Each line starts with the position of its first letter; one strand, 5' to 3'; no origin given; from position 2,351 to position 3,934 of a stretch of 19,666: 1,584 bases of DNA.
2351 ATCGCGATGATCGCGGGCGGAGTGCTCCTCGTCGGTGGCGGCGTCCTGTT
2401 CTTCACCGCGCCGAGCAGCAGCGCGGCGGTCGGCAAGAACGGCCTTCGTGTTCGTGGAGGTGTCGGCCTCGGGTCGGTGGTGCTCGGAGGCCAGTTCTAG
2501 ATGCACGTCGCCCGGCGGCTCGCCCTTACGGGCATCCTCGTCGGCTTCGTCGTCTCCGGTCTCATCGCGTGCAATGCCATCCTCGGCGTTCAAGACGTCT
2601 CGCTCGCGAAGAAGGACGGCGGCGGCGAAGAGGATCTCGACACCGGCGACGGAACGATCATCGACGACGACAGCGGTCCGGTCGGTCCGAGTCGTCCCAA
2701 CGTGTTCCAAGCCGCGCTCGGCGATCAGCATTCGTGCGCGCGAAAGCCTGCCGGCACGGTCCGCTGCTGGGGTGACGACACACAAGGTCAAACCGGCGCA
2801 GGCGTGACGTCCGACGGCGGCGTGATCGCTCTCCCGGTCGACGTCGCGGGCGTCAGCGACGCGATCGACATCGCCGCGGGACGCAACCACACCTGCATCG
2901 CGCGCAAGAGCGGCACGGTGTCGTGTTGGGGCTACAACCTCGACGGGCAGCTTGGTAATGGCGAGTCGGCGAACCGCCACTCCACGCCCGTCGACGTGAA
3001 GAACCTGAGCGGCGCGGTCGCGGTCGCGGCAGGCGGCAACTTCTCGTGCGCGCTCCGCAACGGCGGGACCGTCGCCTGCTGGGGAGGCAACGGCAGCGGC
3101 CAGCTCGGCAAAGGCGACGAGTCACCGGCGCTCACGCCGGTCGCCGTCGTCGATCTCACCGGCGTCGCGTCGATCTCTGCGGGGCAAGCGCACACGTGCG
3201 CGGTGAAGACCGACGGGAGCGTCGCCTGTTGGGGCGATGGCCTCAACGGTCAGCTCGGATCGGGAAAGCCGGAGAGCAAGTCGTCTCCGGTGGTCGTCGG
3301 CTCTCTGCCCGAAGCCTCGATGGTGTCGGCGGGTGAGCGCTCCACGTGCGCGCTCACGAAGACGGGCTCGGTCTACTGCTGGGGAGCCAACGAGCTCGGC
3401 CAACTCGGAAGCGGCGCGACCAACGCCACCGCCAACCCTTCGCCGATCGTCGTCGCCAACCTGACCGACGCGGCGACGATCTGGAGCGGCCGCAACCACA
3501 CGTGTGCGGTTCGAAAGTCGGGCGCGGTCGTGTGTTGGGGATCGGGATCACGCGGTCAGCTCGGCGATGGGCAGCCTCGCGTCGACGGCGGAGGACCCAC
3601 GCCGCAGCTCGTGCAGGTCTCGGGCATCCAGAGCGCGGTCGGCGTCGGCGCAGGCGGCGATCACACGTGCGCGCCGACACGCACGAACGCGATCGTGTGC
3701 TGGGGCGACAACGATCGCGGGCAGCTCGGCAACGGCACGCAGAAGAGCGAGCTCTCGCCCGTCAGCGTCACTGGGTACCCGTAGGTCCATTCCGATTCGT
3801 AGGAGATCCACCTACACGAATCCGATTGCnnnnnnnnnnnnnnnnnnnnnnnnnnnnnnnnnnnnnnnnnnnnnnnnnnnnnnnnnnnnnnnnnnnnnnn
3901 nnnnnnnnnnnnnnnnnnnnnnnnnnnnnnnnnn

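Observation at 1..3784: Candidate envelope-sensing module: active Ser/Thr kinase with unstructured periplasmic tail, a PEGA/TPR membrane protein, and a seven-blade RCC1 lipoprotein, tightly coupled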

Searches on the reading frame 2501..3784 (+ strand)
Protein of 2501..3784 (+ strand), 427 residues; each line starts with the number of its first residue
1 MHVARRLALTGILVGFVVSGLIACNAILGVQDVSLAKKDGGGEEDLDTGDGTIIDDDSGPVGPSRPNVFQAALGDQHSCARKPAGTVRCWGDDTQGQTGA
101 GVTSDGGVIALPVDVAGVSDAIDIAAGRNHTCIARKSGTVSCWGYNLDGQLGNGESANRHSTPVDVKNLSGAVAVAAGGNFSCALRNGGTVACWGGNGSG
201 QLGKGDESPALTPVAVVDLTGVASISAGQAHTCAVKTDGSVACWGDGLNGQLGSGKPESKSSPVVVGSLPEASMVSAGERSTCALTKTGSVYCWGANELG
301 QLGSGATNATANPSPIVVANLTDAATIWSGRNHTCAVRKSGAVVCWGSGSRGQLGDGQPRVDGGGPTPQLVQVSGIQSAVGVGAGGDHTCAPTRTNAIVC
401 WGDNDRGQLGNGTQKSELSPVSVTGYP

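Call 7: search_protein_families(library=pfam, proteins=[window:2501-3784:+], max_evalue=0.1)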
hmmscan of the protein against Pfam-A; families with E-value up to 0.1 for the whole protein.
window:2501-3784:+ (427 aa): 4 families
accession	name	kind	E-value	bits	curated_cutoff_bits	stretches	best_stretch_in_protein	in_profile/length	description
PF25390.1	WD40_RLD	-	1.5e-86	291.4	150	2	65-317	88-346/363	RCC1-like domain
PF13540.12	RCC1_2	-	2.5e-61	202.5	22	7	122-150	2-30/30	Regulator of chromosome condensation (RCC1) repeat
PF00415.24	RCC1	-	3.8e-58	194.3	21.7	7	138-185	2-50/50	Regulator of chromosome condensation (RCC1) repeat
PF25384.1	Alsin_RLD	-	1.1e-09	38.5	100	1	194-263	247-314/405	Alsin RCC1-like domain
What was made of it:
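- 2501..3784 (+): RCC1 lipoprotein gene; its ATG abuts the MID stop codon. Pfam RCC1 x7, WD40_RLD 291 bits (call 7).
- On RCC1-like seven-blade propeller (PF00415 / PF25390): Seven stretches, 194 bits; WD40_RLD 291 bits against 150 (call 7).
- Checked: Seven RCC1 stretches; WD40_RLD 291 bits against a cut-off of 150 (call 7).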

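Call 8: search_protein_families(library=ncbifam, proteins=[window:2501-3784:+], max_evalue=0.1)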
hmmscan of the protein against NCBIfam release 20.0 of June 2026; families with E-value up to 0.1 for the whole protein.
window:2501-3784:+ (427 aa): 0 families

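Call 12: find_encoding_contigs(protein=window:2501-3784:+, flank=10000, max_places=6)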
Protein window:2501-3784:+ (427 aa): 1 contig read that carries it; 1 place shown.
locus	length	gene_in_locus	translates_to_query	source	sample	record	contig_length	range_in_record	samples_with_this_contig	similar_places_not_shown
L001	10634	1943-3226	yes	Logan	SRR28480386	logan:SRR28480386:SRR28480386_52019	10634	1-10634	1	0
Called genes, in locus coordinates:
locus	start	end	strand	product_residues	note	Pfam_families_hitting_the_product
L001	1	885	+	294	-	?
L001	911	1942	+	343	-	-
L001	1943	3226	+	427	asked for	PF25390:WD40_RLD, PF13540:RCC1_2, PF00415:RCC1, PF13540:RCC1_2, PF13540:RCC1_2, PF00415:RCC1, PF13540:RCC1_2, PF25390:WD40_RLD, +6 more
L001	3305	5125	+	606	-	PF17900:Peptidase_M1_N, PF01433:Peptidase_M1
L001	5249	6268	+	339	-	PF01545:Cation_efflux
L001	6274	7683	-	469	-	PF00067:p450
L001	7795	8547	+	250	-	PF00440:TetR_N, PF17918:TetR_C_15, PF17928:TetR_C_22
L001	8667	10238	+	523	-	-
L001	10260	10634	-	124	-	?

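Call 45: find_homologous_proteins(query=window:2501-3784:+)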
Query window:2501-3784:+ (427 aa): 5644 proteins with E <= 0.001 among 8000 candidates; the best 120 are listed.
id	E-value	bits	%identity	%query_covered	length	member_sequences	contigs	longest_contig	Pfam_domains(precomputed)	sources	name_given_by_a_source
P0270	1.5e-272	922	98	100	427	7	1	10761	PF00415.25,PF13540.13,PF25384.2,PF25390.2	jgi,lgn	-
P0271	1.9e-207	708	75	100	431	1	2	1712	PF00415.25,PF13540.13,PF25384.2,PF25390.2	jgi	jgi:alpha-tubulin suppressor-like RCC1 family protein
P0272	3.2e-205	700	39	98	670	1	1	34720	PF00415.25,PF13540.13,PF25384.2,PF25390.2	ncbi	-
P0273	1.6e-188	645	40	83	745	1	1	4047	PF00415.25,PF13540.13,PF25384.2,PF25390.2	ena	-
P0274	2.0e-188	645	69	99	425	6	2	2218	PF00415.25,PF13540.13,PF25384.2,PF25390.2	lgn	-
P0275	4.1e-188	644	69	99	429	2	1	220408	PF00415.25,PF13540.13,PF25384.2,PF25390.2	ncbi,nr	ncbi:MAG: hypothetical protein KF764_01175 [Labilithrix sp.]|nr:hypothetical protein [Labilithrix sp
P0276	5.5e-187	640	41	84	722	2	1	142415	PF00415.25,PF13540.13,PF25384.2,PF25390.2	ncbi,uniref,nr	ncbi:hypothetical protein [Dokdonella sp.]|uniref:RCC1 domain-containing protein n=1 Tax=Dokdonella 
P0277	5.6e-186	637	38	93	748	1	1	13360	PF00415.25,PF13540.13,PF25390.2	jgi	jgi:alpha-tubulin suppressor-like RCC1 family protein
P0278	5.2e-185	634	68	99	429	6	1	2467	PF00415.25,PF13540.13,PF25384.2,PF25390.2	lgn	-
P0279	1.7e-184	632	42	82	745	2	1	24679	PF00415.25,PF13540.13,PF25384.2,PF25390.2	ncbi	ncbi:MAG: hypothetical protein WAP35_10370 [Solirubrobacterales bacterium]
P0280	1.9e-183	629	68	99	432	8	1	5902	PF00415.25,PF13540.13,PF25384.2,PF25390.2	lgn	-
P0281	2.2e-183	628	67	99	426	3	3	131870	PF00415.25,PF13540.13,PF25384.2,PF25390.2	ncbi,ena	-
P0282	2.5e-183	628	68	99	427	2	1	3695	PF00415.25,PF13540.13,PF25384.2,PF25390.2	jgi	-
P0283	4.7e-182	624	67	99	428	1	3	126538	PF00415.25,PF13540.13,PF25384.2,PF25390.2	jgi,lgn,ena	-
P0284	8.6e-181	620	68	99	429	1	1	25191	PF00415.25,PF13540.13,PF25384.2,PF25390.2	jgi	jgi:alpha-tubulin suppressor-like RCC1 family protein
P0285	2.0e-179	615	43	79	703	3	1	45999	PF12476.14,PF00415.25,PF13540.13,PF25384.2,PF25390.2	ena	-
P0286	6.5e-175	600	45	84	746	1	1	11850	PF12476.14,PF00415.25,PF13540.13,PF25384.2,PF25390.2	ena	-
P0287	1.9e-171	589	65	100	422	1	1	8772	PF00415.25,PF13540.13,PF25384.2,PF25390.2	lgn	-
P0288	1.8e-170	586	39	90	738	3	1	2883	PF00415.25,PF13540.13,PF25384.2,PF25390.2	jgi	-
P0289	2.2e-168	579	64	99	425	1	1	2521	PF00415.25,PF13540.13,PF25384.2,PF25390.2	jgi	-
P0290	2.9e-168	578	40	84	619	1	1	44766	PF00415.25,PF13540.13,PF25384.2,PF25390.2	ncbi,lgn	-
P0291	4.7e-168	578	41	82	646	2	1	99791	PF00415.25,PF13540.13,PF25384.2,PF25390.2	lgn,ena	-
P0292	5.9e-168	577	41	84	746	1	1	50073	PF00415.25,PF13540.13,PF25384.2,PF25390.2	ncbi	-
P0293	1.1e-167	577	64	99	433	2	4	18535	PF00415.25,PF13540.13,PF25384.2,PF25390.2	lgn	-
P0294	4.6e-167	575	37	89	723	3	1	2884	PF00415.25,PF13540.13,PF25384.2,PF25390.2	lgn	-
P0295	1.6e-166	573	42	85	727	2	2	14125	PF00415.25,PF13540.13,PF25384.2,PF25390.2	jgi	jgi:alpha-tubulin suppressor-like RCC1 family protein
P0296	9.0e-165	567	65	95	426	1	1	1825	PF00415.25,PF13540.13,PF25384.2,PF25390.2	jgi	jgi:hypothetical protein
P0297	2.9e-164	565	41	86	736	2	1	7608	PF00415.25,PF13540.13,PF25384.2,PF25390.2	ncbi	-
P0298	1.5e-163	563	44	82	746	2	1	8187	PF00415.25,PF13540.13,PF25384.2,PF25390.2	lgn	-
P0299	3.2e-163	562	41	85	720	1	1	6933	PF00415.25,PF13540.13,PF25384.2,PF25390.2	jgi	jgi:alpha-tubulin suppressor-like RCC1 family protein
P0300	2.0e-162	559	45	86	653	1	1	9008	PF12476.14,PF00415.25,PF13540.13,PF25384.2,PF25390.2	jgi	-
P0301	2.4e-162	559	67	89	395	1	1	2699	PF00415.25,PF13540.13,PF25384.2,PF25390.2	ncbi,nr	ncbi:MAG: repeat domain protein, partial [Labilithrix sp.]|nr:repeat domain protein [Labilithrix sp.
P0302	2.5e-162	559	45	86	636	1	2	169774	PF12476.14,PF00415.25,PF13540.13,PF25384.2,PF25390.2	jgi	-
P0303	3.3e-162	559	45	86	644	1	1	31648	PF12476.14,PF00415.25,PF13540.13,PF25384.2,PF25390.2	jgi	-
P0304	6.4e-162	558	62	99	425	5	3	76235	PF00415.25,PF13540.13,PF25384.2,PF25390.2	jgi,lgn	jgi:alpha-tubulin suppressor-like RCC1 family protein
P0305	8.9e-161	554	63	96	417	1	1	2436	PF00415.25,PF13540.13,PF25384.2,PF25390.2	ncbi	-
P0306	5.2e-160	551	62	99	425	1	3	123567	PF00415.25,PF13540.13,PF25384.2,PF25390.2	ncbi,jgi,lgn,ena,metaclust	metaclust:\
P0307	4.9e-159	548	42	83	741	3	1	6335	PF00415.25,PF13540.13,PF25384.2,PF25390.2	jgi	jgi:alpha-tubulin suppressor-like RCC1 family protein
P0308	5.8e-159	548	40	82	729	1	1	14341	PF00415.25,PF13540.13,PF25384.2,PF25390.2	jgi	-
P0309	3.4e-158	545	44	89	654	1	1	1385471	PF00415.25,PF13540.13,PF25384.2,PF25390.2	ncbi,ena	-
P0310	3.5e-158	545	60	100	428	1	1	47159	PF00415.25,PF13540.13,PF25384.2,PF25390.2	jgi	jgi:alpha-tubulin suppressor-like RCC1 family protein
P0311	8.8e-158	544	42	88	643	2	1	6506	PF00415.25,PF13540.13,PF25384.2,PF25390.2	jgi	-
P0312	1.2e-157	544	43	84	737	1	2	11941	PF00415.25,PF13540.13,PF25384.2,PF25390.2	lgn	-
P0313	4.8e-156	538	37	95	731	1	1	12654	PF00415.25,PF13540.13,PF25384.2,PF25390.2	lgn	-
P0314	5.1e-156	538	40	82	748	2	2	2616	PF00415.25,PF13540.13,PF25384.2,PF25390.2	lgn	-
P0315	8.6e-155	534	44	84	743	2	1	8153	PF00415.25,PF13540.13,PF25384.2,PF25390.2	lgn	-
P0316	9.5e-155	534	60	96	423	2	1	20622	PF00415.25,PF13540.13,PF25384.2,PF25390.2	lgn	-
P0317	1.1e-154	534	43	79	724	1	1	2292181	PF00415.25,PF13540.13,PF25384.2,PF25390.2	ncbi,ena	-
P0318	4.3e-154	532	43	84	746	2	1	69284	PF00415.25,PF13540.13,PF25384.2,PF25390.2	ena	-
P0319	1.4e-153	530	45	86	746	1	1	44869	PF00415.25,PF13540.13,PF25384.2,PF25390.2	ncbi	-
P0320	1.1e-152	527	58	96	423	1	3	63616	PF00415.25,PF13540.13,PF25384.2,PF25390.2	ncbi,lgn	-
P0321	1.8e-152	526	42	85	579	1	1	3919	PF00415.25,PF13540.13,PF25384.2,PF25390.2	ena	-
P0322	3.2e-152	526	59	100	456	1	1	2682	PF00415.25,PF13540.13,PF25384.2,PF25390.2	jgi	jgi:alpha-tubulin suppressor-like RCC1 family protein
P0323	5.5e-152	525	42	83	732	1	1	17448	PF00415.25,PF13540.13,PF25384.2,PF25390.2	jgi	jgi:alpha-tubulin suppressor-like RCC1 family protein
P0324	5.6e-152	525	59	94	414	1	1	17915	PF00415.25,PF13540.13,PF25384.2,PF25390.2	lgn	-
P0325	9.4e-152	524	59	99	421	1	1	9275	PF00415.25,PF13540.13,PF25384.2,PF25390.2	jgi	jgi:alpha-tubulin suppressor-like RCC1 family protein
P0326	1.1e-151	524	40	83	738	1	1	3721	PF00415.25,PF13540.13,PF25384.2,PF25390.2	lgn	-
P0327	1.9e-151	523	36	86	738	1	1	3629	PF00415.25,PF13540.13,PF25384.2,PF25390.2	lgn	-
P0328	1.9e-151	523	37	82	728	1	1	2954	PF00415.25,PF13540.13,PF25384.2,PF25390.2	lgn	-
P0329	2.5e-150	519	58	96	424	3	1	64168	PF00415.25,PF13540.13,PF25384.2,PF25390.2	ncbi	-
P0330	8.0e-150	518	60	95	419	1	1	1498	PF00415.25,PF13540.13,PF25384.2,PF25390.2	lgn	-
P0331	1.2e-149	517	59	94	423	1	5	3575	PF00415.25,PF13540.13,PF25384.2,PF25390.2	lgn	-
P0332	1.5e-149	517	45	84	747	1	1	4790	PF00415.25,PF13540.13,PF25384.2,PF25390.2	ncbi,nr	ncbi:MAG: RCC1 repeat-containing protein [Chloroflexota bacterium]|nr:RCC1 repeat-containing protein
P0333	1.6e-149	517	61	94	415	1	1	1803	PF00415.25,PF13540.13,PF25384.2,PF25390.2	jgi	jgi:alpha-tubulin suppressor-like RCC1 family protein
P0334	1.9e-149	516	45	86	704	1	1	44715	PF00415.25,PF13540.13,PF25384.2,PF25390.2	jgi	-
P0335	3.4e-149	516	38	84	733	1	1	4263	PF00415.25,PF13540.13,PF25384.2,PF25390.2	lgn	-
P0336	5.2e-149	515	44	83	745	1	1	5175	PF00415.25,PF13540.13,PF25384.2,PF25390.2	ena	-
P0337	4.2e-148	512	59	95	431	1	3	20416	PF00415.25,PF13540.13,PF25384.2,PF25390.2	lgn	-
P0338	6.6e-148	511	42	86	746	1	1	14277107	PF00415.25,PF13540.13,PF25384.2,PF25390.2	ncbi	ncbi:MAG: hypothetical protein R3C14_55195 [Caldilineaceae bacterium]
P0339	1.4e-147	510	45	88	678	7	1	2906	PF00415.25,PF13540.13,PF25384.2,PF25390.2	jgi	jgi:alpha-tubulin suppressor-like RCC1 family protein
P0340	2.0e-147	510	43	68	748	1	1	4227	PF00415.25,PF13540.13,PF25384.2,PF25390.2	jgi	jgi:alpha-tubulin suppressor-like RCC1 family protein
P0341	4.1e-147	509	60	95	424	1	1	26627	PF00415.25,PF13540.13,PF25384.2,PF25390.2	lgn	-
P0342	5.6e-147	508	57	95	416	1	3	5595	PF00415.25,PF13540.13,PF25384.2,PF25390.2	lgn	-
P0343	8.2e-147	508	38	83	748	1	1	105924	PF00415.25,PF13540.13,PF25384.2,PF25390.2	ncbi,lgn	-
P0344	1.1e-146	507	40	85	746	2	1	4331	PF00415.25,PF13540.13,PF25384.2,PF25390.2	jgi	-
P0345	1.1e-146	507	61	95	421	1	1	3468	PF00415.25,PF13540.13,PF25384.2,PF25390.2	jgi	jgi:alpha-tubulin suppressor-like RCC1 family protein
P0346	2.5e-146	506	57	94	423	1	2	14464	PF00415.25,PF13540.13,PF25384.2,PF25390.2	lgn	-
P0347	7.9e-146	505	39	90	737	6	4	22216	PF00415.25,PF13540.13,PF25384.2,PF25390.2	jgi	jgi:alpha-tubulin suppressor-like RCC1 family protein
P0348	1.0e-145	504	40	83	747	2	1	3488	PF00415.25,PF13540.13,PF25384.2,PF25390.2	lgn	-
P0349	1.1e-145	504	57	99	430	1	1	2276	PF00415.25,PF13540.13,PF25384.2,PF25390.2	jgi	jgi:alpha-tubulin suppressor-like RCC1 family protein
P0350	1.2e-145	504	56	98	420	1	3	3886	PF00415.25,PF13540.13,PF25384.2,PF25390.2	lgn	-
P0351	1.3e-145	504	58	99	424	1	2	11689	PF00415.25,PF13540.13,PF25384.2,PF25390.2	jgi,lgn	jgi:alpha-tubulin suppressor-like RCC1 family protein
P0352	2.5e-145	503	42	82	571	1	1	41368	PF00415.25,PF13540.13,PF25384.2,PF25390.2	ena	-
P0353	3.2e-145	503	44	83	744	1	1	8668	PF00415.25,PF13540.13,PF25384.2,PF25390.2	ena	-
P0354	5.4e-145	502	57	96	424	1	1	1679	PF00415.25,PF13540.13,PF25384.2,PF25390.2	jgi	jgi:alpha-tubulin suppressor-like RCC1 family protein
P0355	7.2e-145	501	55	99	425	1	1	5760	PF00415.25,PF13540.13,PF25384.2,PF25390.2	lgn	-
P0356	8.1e-145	501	40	84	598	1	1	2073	PF00415.25,PF13540.13,PF25390.2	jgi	jgi:alpha-tubulin suppressor-like RCC1 family protein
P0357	2.0e-144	500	41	80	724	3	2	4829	PF00415.25,PF13540.13,PF25384.2,PF25390.2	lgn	-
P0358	2.5e-144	500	38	83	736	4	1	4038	PF00415.25,PF13540.13,PF25384.2,PF25390.2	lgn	-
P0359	4.9e-144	499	41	88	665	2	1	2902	PF00415.25,PF13540.13,PF25384.2,PF25390.2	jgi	jgi:alpha-tubulin suppressor-like RCC1 family protein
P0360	9.4e-144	498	55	99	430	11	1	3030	PF00415.25,PF13540.13,PF25384.2,PF25390.2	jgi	jgi:alpha-tubulin suppressor-like RCC1 family protein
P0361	2.2e-143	496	39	83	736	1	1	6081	PF00415.25,PF13540.13,PF25384.2,PF25390.2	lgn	-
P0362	6.7e-143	495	57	100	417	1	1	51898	PF00415.25,PF13540.13,PF25384.2,PF25390.2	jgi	jgi:alpha-tubulin suppressor-like RCC1 family protein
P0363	9.1e-143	494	45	84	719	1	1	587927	PF00415.25,PF13540.13,PF25384.2,PF25390.2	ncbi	-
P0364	9.3e-143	494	36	88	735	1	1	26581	PF00415.25,PF13540.13,PF25384.2,PF25390.2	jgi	jgi:alpha-tubulin suppressor-like RCC1 family protein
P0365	1.2e-142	494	57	99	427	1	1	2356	PF00415.25,PF13540.13,PF25384.2,PF25390.2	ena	-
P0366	1.5e-142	494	42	88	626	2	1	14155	PF00415.25,PF13540.13,PF25384.2,PF25390.2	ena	-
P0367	2.0e-142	493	36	82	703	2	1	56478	PF00415.25,PF13540.13,PF25384.2,PF25390.2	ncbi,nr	ncbi:MAG: RCC1 repeat-containing protein [Anaerolineales bacterium]|nr:RCC1 repeat-containing protei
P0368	2.3e-142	493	40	96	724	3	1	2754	PF00415.25,PF13540.13,PF25384.2,PF25390.2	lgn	-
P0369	5.0e-142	492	55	99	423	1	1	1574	PF00415.25,PF13540.13,PF25390.2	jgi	jgi:alpha-tubulin suppressor-like RCC1 family protein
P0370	5.9e-142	492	41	70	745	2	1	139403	PF00415.25,PF13540.13,PF25384.2,PF25390.2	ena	-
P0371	6.6e-142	492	40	82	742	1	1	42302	PF00415.25,PF13540.13,PF25384.2,PF25390.2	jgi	jgi:alpha-tubulin suppressor-like RCC1 family protein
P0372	1.2e-141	491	56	96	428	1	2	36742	PF00415.25,PF13540.13,PF25384.2,PF25390.2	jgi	jgi:hypothetical protein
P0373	1.3e-141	491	44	80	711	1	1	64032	PF00415.25,PF13540.13,PF25384.2,PF25390.2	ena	-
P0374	1.5e-141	490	34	93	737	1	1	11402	PF00415.25,PF13540.13,PF25384.2,PF25390.2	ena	-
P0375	1.9e-141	490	41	82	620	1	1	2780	PF00415.25,PF13540.13,PF25384.2,PF25390.2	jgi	jgi:alpha-tubulin suppressor-like RCC1 family protein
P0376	2.6e-141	490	44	82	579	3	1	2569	PF00415.25,PF13540.13,PF25384.2,PF25390.2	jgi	jgi:alpha-tubulin suppressor-like RCC1 family protein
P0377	8.9e-141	488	57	95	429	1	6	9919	PF00415.25,PF13540.13,PF25384.2,PF25390.2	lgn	-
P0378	1.3e-140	487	37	82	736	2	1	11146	PF00415.25,PF13540.13,PF25384.2,PF25390.2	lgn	-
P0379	1.7e-140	487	43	83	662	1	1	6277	PF00415.25,PF13540.13,PF25384.2,PF25390.2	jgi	jgi:alpha-tubulin suppressor-like RCC1 family protein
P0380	1.8e-140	487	43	86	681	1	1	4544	PF00415.25,PF13540.13,PF25384.2,PF25390.2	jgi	jgi:alpha-tubulin suppressor-like RCC1 family protein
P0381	2.8e-140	486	37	85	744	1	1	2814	PF00415.25,PF13540.13,PF25384.2,PF25390.2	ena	-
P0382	5.0e-140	485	40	84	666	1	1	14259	PF00415.25,PF13540.13,PF25384.2,PF25390.2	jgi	jgi:alpha-tubulin suppressor-like RCC1 family protein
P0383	1.2e-139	484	56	99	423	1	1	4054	PF00415.25,PF13540.13,PF25384.2,PF25390.2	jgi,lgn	jgi:alpha-tubulin suppressor-like RCC1 family protein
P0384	1.8e-139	484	55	96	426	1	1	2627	PF00415.25,PF13540.13,PF25384.2,PF25390.2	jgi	jgi:alpha-tubulin suppressor-like RCC1 family protein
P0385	1.9e-139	484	57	95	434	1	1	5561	PF00415.25,PF13540.13,PF25384.2,PF25390.2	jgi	jgi:alpha-tubulin suppressor-like RCC1 family protein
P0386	3.0e-139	483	55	99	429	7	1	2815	PF00415.25,PF13540.13,PF25384.2,PF25390.2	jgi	jgi:alpha-tubulin suppressor-like RCC1 family protein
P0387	5.0e-139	482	38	84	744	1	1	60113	PF00415.25,PF13540.13,PF25384.2,PF25390.2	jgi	jgi:alpha-tubulin suppressor-like RCC1 family protein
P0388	8.2e-139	481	44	82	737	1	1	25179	PF00415.25,PF13540.13,PF25384.2,PF25390.2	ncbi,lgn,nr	ncbi:MAG TPA: hypothetical protein RMH99_09265 [Sandaracinaceae bacterium LLY-WYZ-13_1]|nr:hypotheti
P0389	8.2e-139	481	37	89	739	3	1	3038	PF00415.25,PF13540.13,PF25384.2,PF25390.2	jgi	-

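Call 74: search_solved_structures(query=window:2501-3781:+, max_evalue=0.00001)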
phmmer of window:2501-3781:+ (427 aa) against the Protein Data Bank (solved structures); distinct sequences matched with E-value up to 0.00001: 36.
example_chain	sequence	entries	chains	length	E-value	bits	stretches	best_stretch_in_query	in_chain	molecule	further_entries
4dnu_A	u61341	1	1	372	1.3e-50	175.8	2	122-358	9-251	AT5g63860/MGI19_6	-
4dnv_A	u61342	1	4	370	1.5e-50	175.6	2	122-358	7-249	AT5g63860/MGI19_6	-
6xzm_A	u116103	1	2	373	3.2e-50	174.6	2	122-358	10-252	Ultraviolet-B receptor UVR8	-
6xzl_A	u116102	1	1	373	7.5e-50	173.3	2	122-357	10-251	Ultraviolet-B receptor UVR8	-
4d9s_A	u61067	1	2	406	3.1e-48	168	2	121-358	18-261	UVB-resistance protein UVR8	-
4nc4_A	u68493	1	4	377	6.5e-48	167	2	123-358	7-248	Ultraviolet-B receptor UVR8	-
4dnw_A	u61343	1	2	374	6.9e-48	166.9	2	122-358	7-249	AT5g63860/MGI19_6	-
7vgg_B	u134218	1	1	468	1.1e-47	166.2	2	121-358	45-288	Ultraviolet-B receptor UVR8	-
8gqe_B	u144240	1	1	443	1.5e-47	165.8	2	122-358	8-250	Ultraviolet-B receptor UVR8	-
4naa_A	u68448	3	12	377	2e-47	165.3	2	123-358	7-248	Ultraviolet-B receptor UVR8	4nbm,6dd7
6xzn_A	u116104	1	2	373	5.5e-47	163.9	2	122-358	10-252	Ultraviolet-B receptor UVR8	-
3kci_A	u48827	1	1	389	6.5e-36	127.4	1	172-418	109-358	Probable E3 ubiquitin-protein ligase HERC2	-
4jhp_C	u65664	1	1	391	3.3e-33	118.5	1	72-358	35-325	X-linked retinitis pigmentosa GTPase regulator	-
4o2w_A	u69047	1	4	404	3.9e-33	118.3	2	126-360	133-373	E3 ubiquitin-protein ligase HERC1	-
4jhn_A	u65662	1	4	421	5.3e-33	117.8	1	73-358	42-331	X-linked retinitis pigmentosa GTPase regulator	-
1jtd_B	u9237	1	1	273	2.9e-11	46.2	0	101-252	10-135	beta-lactamase inhibitor protein II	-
7a0j_AAA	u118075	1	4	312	7.1e-07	31.7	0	124-248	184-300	Serine/threonine-protein kinase-like protein ACR4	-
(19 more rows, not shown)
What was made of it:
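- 2696..3781 (+): Seven-blade RCC1-like beta-propeller. Best solved relatives: UVR8 at 1e-50, then HERC2, RCC1, BLIP-II and the ACR4 ectodomain (call 74).
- On RCC1-like seven-blade propeller (PF00415 / PF25390): UVR8 at 1e-50 (call 74).
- Closest known: Receptor Ser/Thr kinases with a fused beta-propeller ectodomain: plant CRINKLY4/ACR4. Same: The ACR4 ectodomain is detectable by sequence with the window's RCC1 protein (7a0j, E=7e-7, call 74).
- Closest known: BLIP-II and other secreted bacterial RCC1-like propellers. Same: A bacterial extracytoplasmic seven-blade RCC1-like propeller used as a protein-binding module (1jtd, E=3e-11, call 74).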

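Call 79: predict_structure(alignment_id=A4)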
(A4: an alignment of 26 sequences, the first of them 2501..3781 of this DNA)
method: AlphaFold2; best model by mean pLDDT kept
length: 427 residues; sequences in the alignment: 26
mean_pLDDT: 87.5   pTM: 0.82
mean pLDDT of the five models: 87.5, 86.4, 85.7, 83.0, 81.0
residues with pLDDT >= 90: 339; 70-90: 18; 50-70: 24; < 50: 46
segments of 3 or more residues with pLDDT < 50: 1-3, 20-61
pLDDT, mean of each block of 10 residues (from residue 1): 51 53 40 34 32 36 69 98 96 96 89 97 98 98 98 98 98 98 97 98 98 98 97 98 98 95 97 97 98 96 91 95 97 97 95 92 77 96 97 96 97 96 94
secondary structure, 60 per line:
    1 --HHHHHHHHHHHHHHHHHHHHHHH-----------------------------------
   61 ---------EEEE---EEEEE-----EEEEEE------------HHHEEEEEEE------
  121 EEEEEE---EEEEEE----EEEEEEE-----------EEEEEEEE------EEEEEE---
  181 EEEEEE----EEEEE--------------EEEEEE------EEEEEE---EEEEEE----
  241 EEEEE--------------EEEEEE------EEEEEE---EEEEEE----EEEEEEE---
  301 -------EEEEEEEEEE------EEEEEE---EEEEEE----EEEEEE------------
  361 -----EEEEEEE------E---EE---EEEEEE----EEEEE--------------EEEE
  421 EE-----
elements in order: H3-25 E70-73 E77-81 E87-92 E108-114 E121-126 E130-135 E140-146 E158-165 E172-177 E181-186 E191-195 E210-215 E222-227 E231-236 E241-245 E260-265 E272-277 E281-286 E291-297 E308-317 E324-329 E333-338 E343-348 E366-372 E388-393 E398-402 E417-422
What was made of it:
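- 2696..3781 (+): AF2 pLDDT about 97, 28 strands (call 79).
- On RCC1-like seven-blade propeller (PF00415 / PF25390): AF2 gives 28 strands at pLDDT about 97 (call 79).
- Checked: AF2 gives 28 strands, i.e. 7 blades, at pLDDT about 97 for residues 66-427 (call 79).
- The motif and linker are disordered and detached from the propeller (call 79).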
